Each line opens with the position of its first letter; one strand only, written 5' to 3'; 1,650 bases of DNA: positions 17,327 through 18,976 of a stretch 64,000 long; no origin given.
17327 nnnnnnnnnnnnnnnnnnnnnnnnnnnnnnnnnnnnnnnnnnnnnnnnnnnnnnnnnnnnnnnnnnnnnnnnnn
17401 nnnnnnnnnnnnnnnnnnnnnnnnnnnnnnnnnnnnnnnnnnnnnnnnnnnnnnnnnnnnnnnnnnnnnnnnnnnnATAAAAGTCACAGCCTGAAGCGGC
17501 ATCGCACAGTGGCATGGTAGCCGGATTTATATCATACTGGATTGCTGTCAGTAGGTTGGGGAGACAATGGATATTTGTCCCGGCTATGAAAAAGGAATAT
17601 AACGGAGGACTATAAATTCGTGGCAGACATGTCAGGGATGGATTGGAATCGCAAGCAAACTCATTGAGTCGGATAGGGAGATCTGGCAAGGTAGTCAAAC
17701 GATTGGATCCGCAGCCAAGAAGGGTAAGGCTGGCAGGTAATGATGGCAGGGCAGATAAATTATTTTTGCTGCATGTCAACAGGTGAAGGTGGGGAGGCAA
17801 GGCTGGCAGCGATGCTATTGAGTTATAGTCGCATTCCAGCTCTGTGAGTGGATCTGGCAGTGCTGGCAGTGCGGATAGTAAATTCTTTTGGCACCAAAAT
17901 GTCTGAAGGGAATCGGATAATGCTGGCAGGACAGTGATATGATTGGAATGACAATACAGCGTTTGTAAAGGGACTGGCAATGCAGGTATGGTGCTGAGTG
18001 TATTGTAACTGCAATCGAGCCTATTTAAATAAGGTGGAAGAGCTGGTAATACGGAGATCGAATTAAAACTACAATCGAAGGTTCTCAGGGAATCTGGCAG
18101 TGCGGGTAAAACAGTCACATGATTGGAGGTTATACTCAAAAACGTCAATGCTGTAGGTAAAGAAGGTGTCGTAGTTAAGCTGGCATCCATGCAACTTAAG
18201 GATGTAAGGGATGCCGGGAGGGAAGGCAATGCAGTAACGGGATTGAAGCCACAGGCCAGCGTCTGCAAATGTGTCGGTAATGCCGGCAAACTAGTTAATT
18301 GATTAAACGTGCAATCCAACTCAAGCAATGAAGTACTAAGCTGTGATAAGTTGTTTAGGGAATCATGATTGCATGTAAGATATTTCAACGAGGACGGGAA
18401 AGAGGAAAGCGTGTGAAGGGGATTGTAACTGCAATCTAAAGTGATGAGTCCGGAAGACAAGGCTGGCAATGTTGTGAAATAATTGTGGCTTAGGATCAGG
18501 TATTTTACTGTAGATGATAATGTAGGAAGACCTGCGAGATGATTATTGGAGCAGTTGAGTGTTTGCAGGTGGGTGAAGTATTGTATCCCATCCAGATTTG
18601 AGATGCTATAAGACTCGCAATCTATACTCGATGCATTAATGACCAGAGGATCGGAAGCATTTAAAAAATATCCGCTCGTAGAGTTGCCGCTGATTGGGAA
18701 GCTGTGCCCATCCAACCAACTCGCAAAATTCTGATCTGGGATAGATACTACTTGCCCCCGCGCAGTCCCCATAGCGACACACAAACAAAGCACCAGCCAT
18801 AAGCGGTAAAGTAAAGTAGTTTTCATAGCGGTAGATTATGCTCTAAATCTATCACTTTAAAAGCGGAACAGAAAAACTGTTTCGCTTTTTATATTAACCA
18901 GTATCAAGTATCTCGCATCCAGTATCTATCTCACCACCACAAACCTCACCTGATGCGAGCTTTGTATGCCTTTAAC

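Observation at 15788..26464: Three tandem paralogs that combine YopM/IpaH-style LRRs with T9SS export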

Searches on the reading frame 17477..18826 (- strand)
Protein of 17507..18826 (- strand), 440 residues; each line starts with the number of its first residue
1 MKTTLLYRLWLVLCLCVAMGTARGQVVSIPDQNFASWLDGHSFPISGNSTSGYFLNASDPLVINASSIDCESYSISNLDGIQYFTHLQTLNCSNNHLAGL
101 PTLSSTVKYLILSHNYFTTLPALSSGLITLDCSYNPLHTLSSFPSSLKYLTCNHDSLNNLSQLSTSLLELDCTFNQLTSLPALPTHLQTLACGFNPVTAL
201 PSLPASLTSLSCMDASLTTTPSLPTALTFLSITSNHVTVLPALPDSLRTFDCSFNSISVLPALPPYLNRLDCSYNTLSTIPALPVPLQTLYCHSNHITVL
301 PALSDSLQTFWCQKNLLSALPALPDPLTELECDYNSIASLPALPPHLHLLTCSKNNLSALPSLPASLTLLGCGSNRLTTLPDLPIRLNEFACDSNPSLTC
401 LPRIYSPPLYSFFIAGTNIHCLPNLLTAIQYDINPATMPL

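Call 12: find_homologous_proteins(query=window:17507-18826:-, max_evalue=0.00001)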
Query window:17507-18826:- (440 aa): 660 proteins with E <= 0.00001 among 8000 candidates; the best 120 are listed.
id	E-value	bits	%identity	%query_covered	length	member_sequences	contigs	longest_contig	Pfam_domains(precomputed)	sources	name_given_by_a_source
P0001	9.8e-109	382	41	72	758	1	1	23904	PF14496.12,PF00560.40,PF12799.14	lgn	-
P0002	1.9e-108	381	40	98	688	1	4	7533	PF12799.14,PF17210.10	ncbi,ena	-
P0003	1.3e-102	362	40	95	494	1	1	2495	PF18962.8,PF12799.14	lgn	-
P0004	4.3e-87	311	42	76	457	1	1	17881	PF18962.8,PF12799.14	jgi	-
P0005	5.2e-79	284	41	72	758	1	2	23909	PF14496.12,PF00560.40,PF12799.14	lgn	-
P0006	1.1e-78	283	41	72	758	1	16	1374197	PF14496.12,PF00560.40,PF12799.14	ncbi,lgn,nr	ncbi:TPA: NEL-type E3 ubiquitin ligase domain-containing protein [Salmonella enterica]|nr:hypothetic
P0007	1.2e-78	283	41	72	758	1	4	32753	PF14496.12,PF00560.40,PF12799.14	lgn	-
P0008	1.5e-78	283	41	72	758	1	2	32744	PF14496.12,PF00560.40,PF12799.14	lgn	-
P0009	1.6e-78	283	41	72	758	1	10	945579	PF14496.12,PF00560.40,PF12799.14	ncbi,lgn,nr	ncbi:TPA: hypothetical protein MO340_001735 [Salmonella enterica subsp. salamae serovar 35:g,m,s,t:-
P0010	2.4e-78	282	41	72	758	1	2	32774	PF14496.12,PF00560.40,PF12799.14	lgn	-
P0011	3.3e-78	282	39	90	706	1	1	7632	PF00560.40,PF12799.14,PF00395.26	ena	-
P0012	3.5e-78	281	41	72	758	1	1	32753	PF14496.12,PF00560.40,PF12799.14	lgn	-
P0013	3.7e-78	281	41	72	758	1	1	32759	PF14496.12,PF00560.40,PF12799.14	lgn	-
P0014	4.1e-78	281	41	72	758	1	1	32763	PF14496.12,PF00560.40,PF12799.14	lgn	-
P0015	4.6e-78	281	41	72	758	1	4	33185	PF14496.12,PF00560.40,PF12799.14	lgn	-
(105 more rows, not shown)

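Call 16: search_solved_structures(query=window:17507-18826:-, max_evalue=0.001, show_alignments=1)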
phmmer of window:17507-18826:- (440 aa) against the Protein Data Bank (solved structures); distinct sequences matched with E-value up to 0.001: 37.
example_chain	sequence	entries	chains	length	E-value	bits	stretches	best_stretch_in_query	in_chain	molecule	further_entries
4ow2_A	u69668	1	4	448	7.7e-57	196.2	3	169-386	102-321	Yop effector YopM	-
1g9u_A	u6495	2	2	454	8.2e-48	166.5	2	169-386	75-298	OUTER PROTEIN YOPM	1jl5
3g06_A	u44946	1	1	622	2.7e-35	125.3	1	172-390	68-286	SspH2 (Leucine-rich repeat protein)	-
8gtj_B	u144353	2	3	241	5.8e-23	84.6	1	168-335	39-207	Probable E3 ubiquitin-protein ligase ipaH7.8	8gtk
7wjq_A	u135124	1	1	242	5.9e-23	84.6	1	168-335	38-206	Probable E3 ubiquitin-protein ligase ipaH7.8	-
5kh1_A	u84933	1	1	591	9.8e-23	83.9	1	206-394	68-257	Invasion plasmid antigen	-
3cvr_A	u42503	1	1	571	1.4e-22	83.4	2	171-287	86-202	Invasion plasmid antigen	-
8efp_B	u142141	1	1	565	4.2e-22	81.8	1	168-335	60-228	Probable E3 ubiquitin-protein ligase ipaH7.8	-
4nkh_A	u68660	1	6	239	7e-22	81.1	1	255-403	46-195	E3 ubiquitin-protein ligase sspH1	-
4nkg_A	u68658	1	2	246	7.8e-22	80.9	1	255-403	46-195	E3 ubiquitin-protein ligase sspH1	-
9h6w_A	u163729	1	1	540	1.6e-21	79.8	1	255-403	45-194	E3 ubiquitin-protein ligase SspH1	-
7ya7_A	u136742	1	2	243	3.8e-21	78.6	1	212-362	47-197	RING-type E3 ubiquitin transferase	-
7ya8_A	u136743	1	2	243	3.8e-21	78.6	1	212-362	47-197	RING-type E3 ubiquitin transferase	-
9jta_B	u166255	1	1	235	4.2e-21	78.5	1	212-362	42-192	RING-type E3 ubiquitin transferase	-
7v8e_B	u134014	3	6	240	4.4e-21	78.4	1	212-362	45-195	RING-type E3 ubiquitin transferase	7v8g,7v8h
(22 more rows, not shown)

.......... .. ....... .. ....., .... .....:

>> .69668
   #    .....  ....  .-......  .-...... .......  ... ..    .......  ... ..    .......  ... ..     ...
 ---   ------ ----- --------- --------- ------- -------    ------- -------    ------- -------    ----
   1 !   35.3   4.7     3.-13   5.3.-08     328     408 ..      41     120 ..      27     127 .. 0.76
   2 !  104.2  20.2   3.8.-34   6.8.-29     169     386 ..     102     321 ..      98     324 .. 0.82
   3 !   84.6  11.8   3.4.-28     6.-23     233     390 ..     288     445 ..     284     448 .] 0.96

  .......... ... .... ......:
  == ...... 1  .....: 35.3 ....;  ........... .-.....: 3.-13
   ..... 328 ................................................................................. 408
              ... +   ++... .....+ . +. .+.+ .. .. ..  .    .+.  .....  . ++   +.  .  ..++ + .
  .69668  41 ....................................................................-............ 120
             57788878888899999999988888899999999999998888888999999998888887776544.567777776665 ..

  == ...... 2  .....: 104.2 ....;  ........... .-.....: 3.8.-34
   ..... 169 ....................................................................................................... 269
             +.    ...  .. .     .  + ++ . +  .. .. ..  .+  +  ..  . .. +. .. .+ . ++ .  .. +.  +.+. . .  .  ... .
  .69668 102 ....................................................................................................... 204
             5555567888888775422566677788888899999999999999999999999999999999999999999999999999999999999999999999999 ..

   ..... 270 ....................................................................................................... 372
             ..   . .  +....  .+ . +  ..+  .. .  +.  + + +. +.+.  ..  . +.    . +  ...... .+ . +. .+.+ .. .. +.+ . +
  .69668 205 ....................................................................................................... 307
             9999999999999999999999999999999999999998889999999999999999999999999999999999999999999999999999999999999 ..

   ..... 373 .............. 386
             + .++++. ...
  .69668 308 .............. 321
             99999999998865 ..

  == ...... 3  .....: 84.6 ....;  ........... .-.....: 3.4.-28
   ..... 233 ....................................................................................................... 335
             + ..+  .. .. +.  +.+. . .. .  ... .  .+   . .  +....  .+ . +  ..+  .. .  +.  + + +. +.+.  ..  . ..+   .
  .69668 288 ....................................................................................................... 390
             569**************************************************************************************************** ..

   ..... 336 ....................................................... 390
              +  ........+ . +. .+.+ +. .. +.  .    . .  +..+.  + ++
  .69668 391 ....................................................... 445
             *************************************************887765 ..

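Call 32: predict_structure(alignment_id=A1)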
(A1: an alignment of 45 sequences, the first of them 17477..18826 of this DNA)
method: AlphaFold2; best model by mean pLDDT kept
length: 450 residues; sequences in the alignment: 45
mean_pLDDT: 96.6   pTM: 0.88
mean pLDDT of the five models: 96.6, 96.4, 96.1, 96.1, 96.0
residues with pLDDT >= 90: 423; 70-90: 21; 50-70: 6; < 50: 0
segments of 3 or more residues with pLDDT < 50: none
pLDDT, mean of each block of 10 residues (from residue 1): 80 83 83 98 96 97 98 98 98 98 97 98 96 97 96 97 96 98 98 98 98 97 98 98 98 98 98 98 98 98 98 99 99 99 98 98 98 98 98 98 94 98 97 98 95
secondary structure, 60 per line:
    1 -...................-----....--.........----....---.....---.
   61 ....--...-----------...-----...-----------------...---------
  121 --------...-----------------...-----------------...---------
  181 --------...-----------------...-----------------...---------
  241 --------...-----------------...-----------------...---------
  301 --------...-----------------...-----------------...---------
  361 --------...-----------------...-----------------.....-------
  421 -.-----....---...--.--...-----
elements in order: H2-20 E26-29 H32-40 E45-48 E52-56 H60-64 E67-69 E89-91 E109-111 E129-131 E149-151 E169-171 E189-191 E209-211 E229-231 E249-251 E269-271 E289-291 E309-311 E329-331 E349-351 E369-371 E389-391 E409-413 E428-431

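Call 37: fold_search(model_id=the predicted structure, library=pdb)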
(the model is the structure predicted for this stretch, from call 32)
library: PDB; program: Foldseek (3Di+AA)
matches with E <= 10: 895; with E <= 0.001: 438
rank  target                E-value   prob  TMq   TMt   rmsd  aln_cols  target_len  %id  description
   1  4ow2_A                2.8e-18  1.00  0.68  0.69   4.9       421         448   30  YopM from Yersinia enterocolitica WA-314 (released 2015-03-04)
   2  3g06                  2.5e-13  1.00  0.32  0.24   9.3       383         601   27  The Salmonella Virulence Effector SspH2 Functions As A Novel E3 Ligase (released 2009-04-07)
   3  1g9u                  2.5e-12  1.00  0.57  0.70   3.6       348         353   31  CRYSTAL STRUCTURE OF YOPM-LEUCINE RICH EFFECTOR PROTEIN FROM YERSINIA PESTIS (released 2001-10-10)
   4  7tvf_A                1.6e-10  1.00  0.56  0.50   6.4       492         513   21  Crystal structure of the SHOC2-MRAS-PP1CA (SMP) complex to a resolution of 2.17 Angstrom (released 2022-05-04)
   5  7txh_E                2.2e-10  1.00  0.53  0.49   7.0       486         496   22  Human MRas Q71R in complex with human Shoc2 LRR domain M173I and human PP1Ca (released 2022-06-22)
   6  7txh_B                3.9e-10  1.00  0.57  0.52   6.3       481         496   23  Human MRas Q71R in complex with human Shoc2 LRR domain M173I and human PP1Ca (released 2022-06-22)
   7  9btm_B                4.1e-10  1.00  0.56  0.52   6.4       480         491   22  NRas 1-169 Q61R in Complex with Shoc2 80-582 (released 2025-04-02)
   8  9btp                  1.1e-09  1.00  0.57  0.52   5.4       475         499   23  Structure of human SHOC2 in complex with a small molecule inhibitor (S)-5 (released 2025-04-02)
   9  7upi_C                1.2e-09  1.00  0.57  0.51   6.0       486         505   21  Cryo-EM structure of SHOC2-PP1c-MRAS holophosphatase complex (released 2022-05-04)
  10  7tvf_D                1.3e-09  1.00  0.56  0.50   6.3       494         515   21  Crystal structure of the SHOC2-MRAS-PP1CA (SMP) complex to a resolution of 2.17 Angstrom (released 2022-05-04)
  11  7sd1_A                2.2e-09  1.00  0.55  0.51   6.0       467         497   23  Crystal structure of SHOC2 (released 2022-04-20)
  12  7t7a_A                2.2e-09  1.00  0.54  0.49   7.1       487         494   22  Crystal Structure of Human SHOC2: A Leucine-Rich Repeat Protein (released 2022-05-04)
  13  7t7a_B                2.6e-09  1.00  0.59  0.54   6.0       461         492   21  Crystal Structure of Human SHOC2: A Leucine-Rich Repeat Protein (released 2022-05-04)
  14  9btn_A                3.1e-09  1.00  0.60  0.55   4.6       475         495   21  Structure of human SHOC2 in complex with a cyclic peptide (released 2025-04-02)
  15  7tvg                  4.3e-09  1.00  0.56  0.53   6.6       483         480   22  Crystal Structure of SHOC2 to a resolution of 2.4 Angstrom (released 2022-05-04)
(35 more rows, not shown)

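Call 69: search_protein_families(alignment_id=A1, library=ncbifam, max_evalue=0.00001)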
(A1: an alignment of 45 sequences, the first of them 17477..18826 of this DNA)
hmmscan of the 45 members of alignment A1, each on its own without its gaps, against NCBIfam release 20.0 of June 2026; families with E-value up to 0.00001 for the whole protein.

A. member 1, window:17477-18826:- (450 aa): 4 families
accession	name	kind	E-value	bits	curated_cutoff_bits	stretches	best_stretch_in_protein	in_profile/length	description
NF011917.0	PRK15387.1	equivalog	5e-49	167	1243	2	215-426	211-421/788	type III secretion system effector E3 ubiquitin transferase SspH2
NF011897.0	PRK15370.1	equivalog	7.8e-35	119.9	1113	3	163-285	260-388/755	SPI-1 type III secretion system effector E3 ubiquitin transferase SlrP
NF033187.0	internalin_J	exception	2.7e-18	65.7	1700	1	30-259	67-298/846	class 1 internalin InlJ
NF011914.0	PRK15386.1-3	exception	1.8e-06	26.7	1049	0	229-293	64-129/496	type III secretion effector GogB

B. families by the number of members that match (of 45 scanned): 13 families
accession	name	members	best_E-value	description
NF011917.0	PRK15387.1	45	6.9e-80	type III secretion system effector E3 ubiquitin transferase SspH2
NF011897.0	PRK15370.1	45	3.3e-47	SPI-1 type III secretion system effector E3 ubiquitin transferase SlrP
TIGR04183.1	Por_Secre_tail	38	8.1e-15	T9SS type A sorting domain-containing protein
NF038113.1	T9SSA_dep_M36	24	6.9e-15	T9SS-dependent M36 family metallopeptidase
NF011914.0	PRK15386.1-3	23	1.9e-12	type III secretion effector GogB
NF033187.0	internalin_J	19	1.9e-21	class 1 internalin InlJ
TIGR01451.2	B_ant_repeat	8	3.9e-09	DUF11 type repeat protein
NF047464.1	FibnectbindLIC11051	5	3.3e-15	LIC_11051 family fibronectin-binding protein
NF011916.0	PRK15386.1-5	2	2e-08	EspK/GogB family type III secretion system effector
NF050177.1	TapA_OM_Porphy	2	4.4e-06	TapA/TapC family T9SS-dependent outer membrane protein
NF033189.1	internalin_A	1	2.7e-08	class 1 internalin InlA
NF033190.2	inl_like_NEAT_1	1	9.9e-08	NEAT domain-containing leucine-rich repeat protein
TIGR04226.1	RrgB_K2N_iso_D2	1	1.5e-07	isopeptide-forming domain-containing fimbrial protein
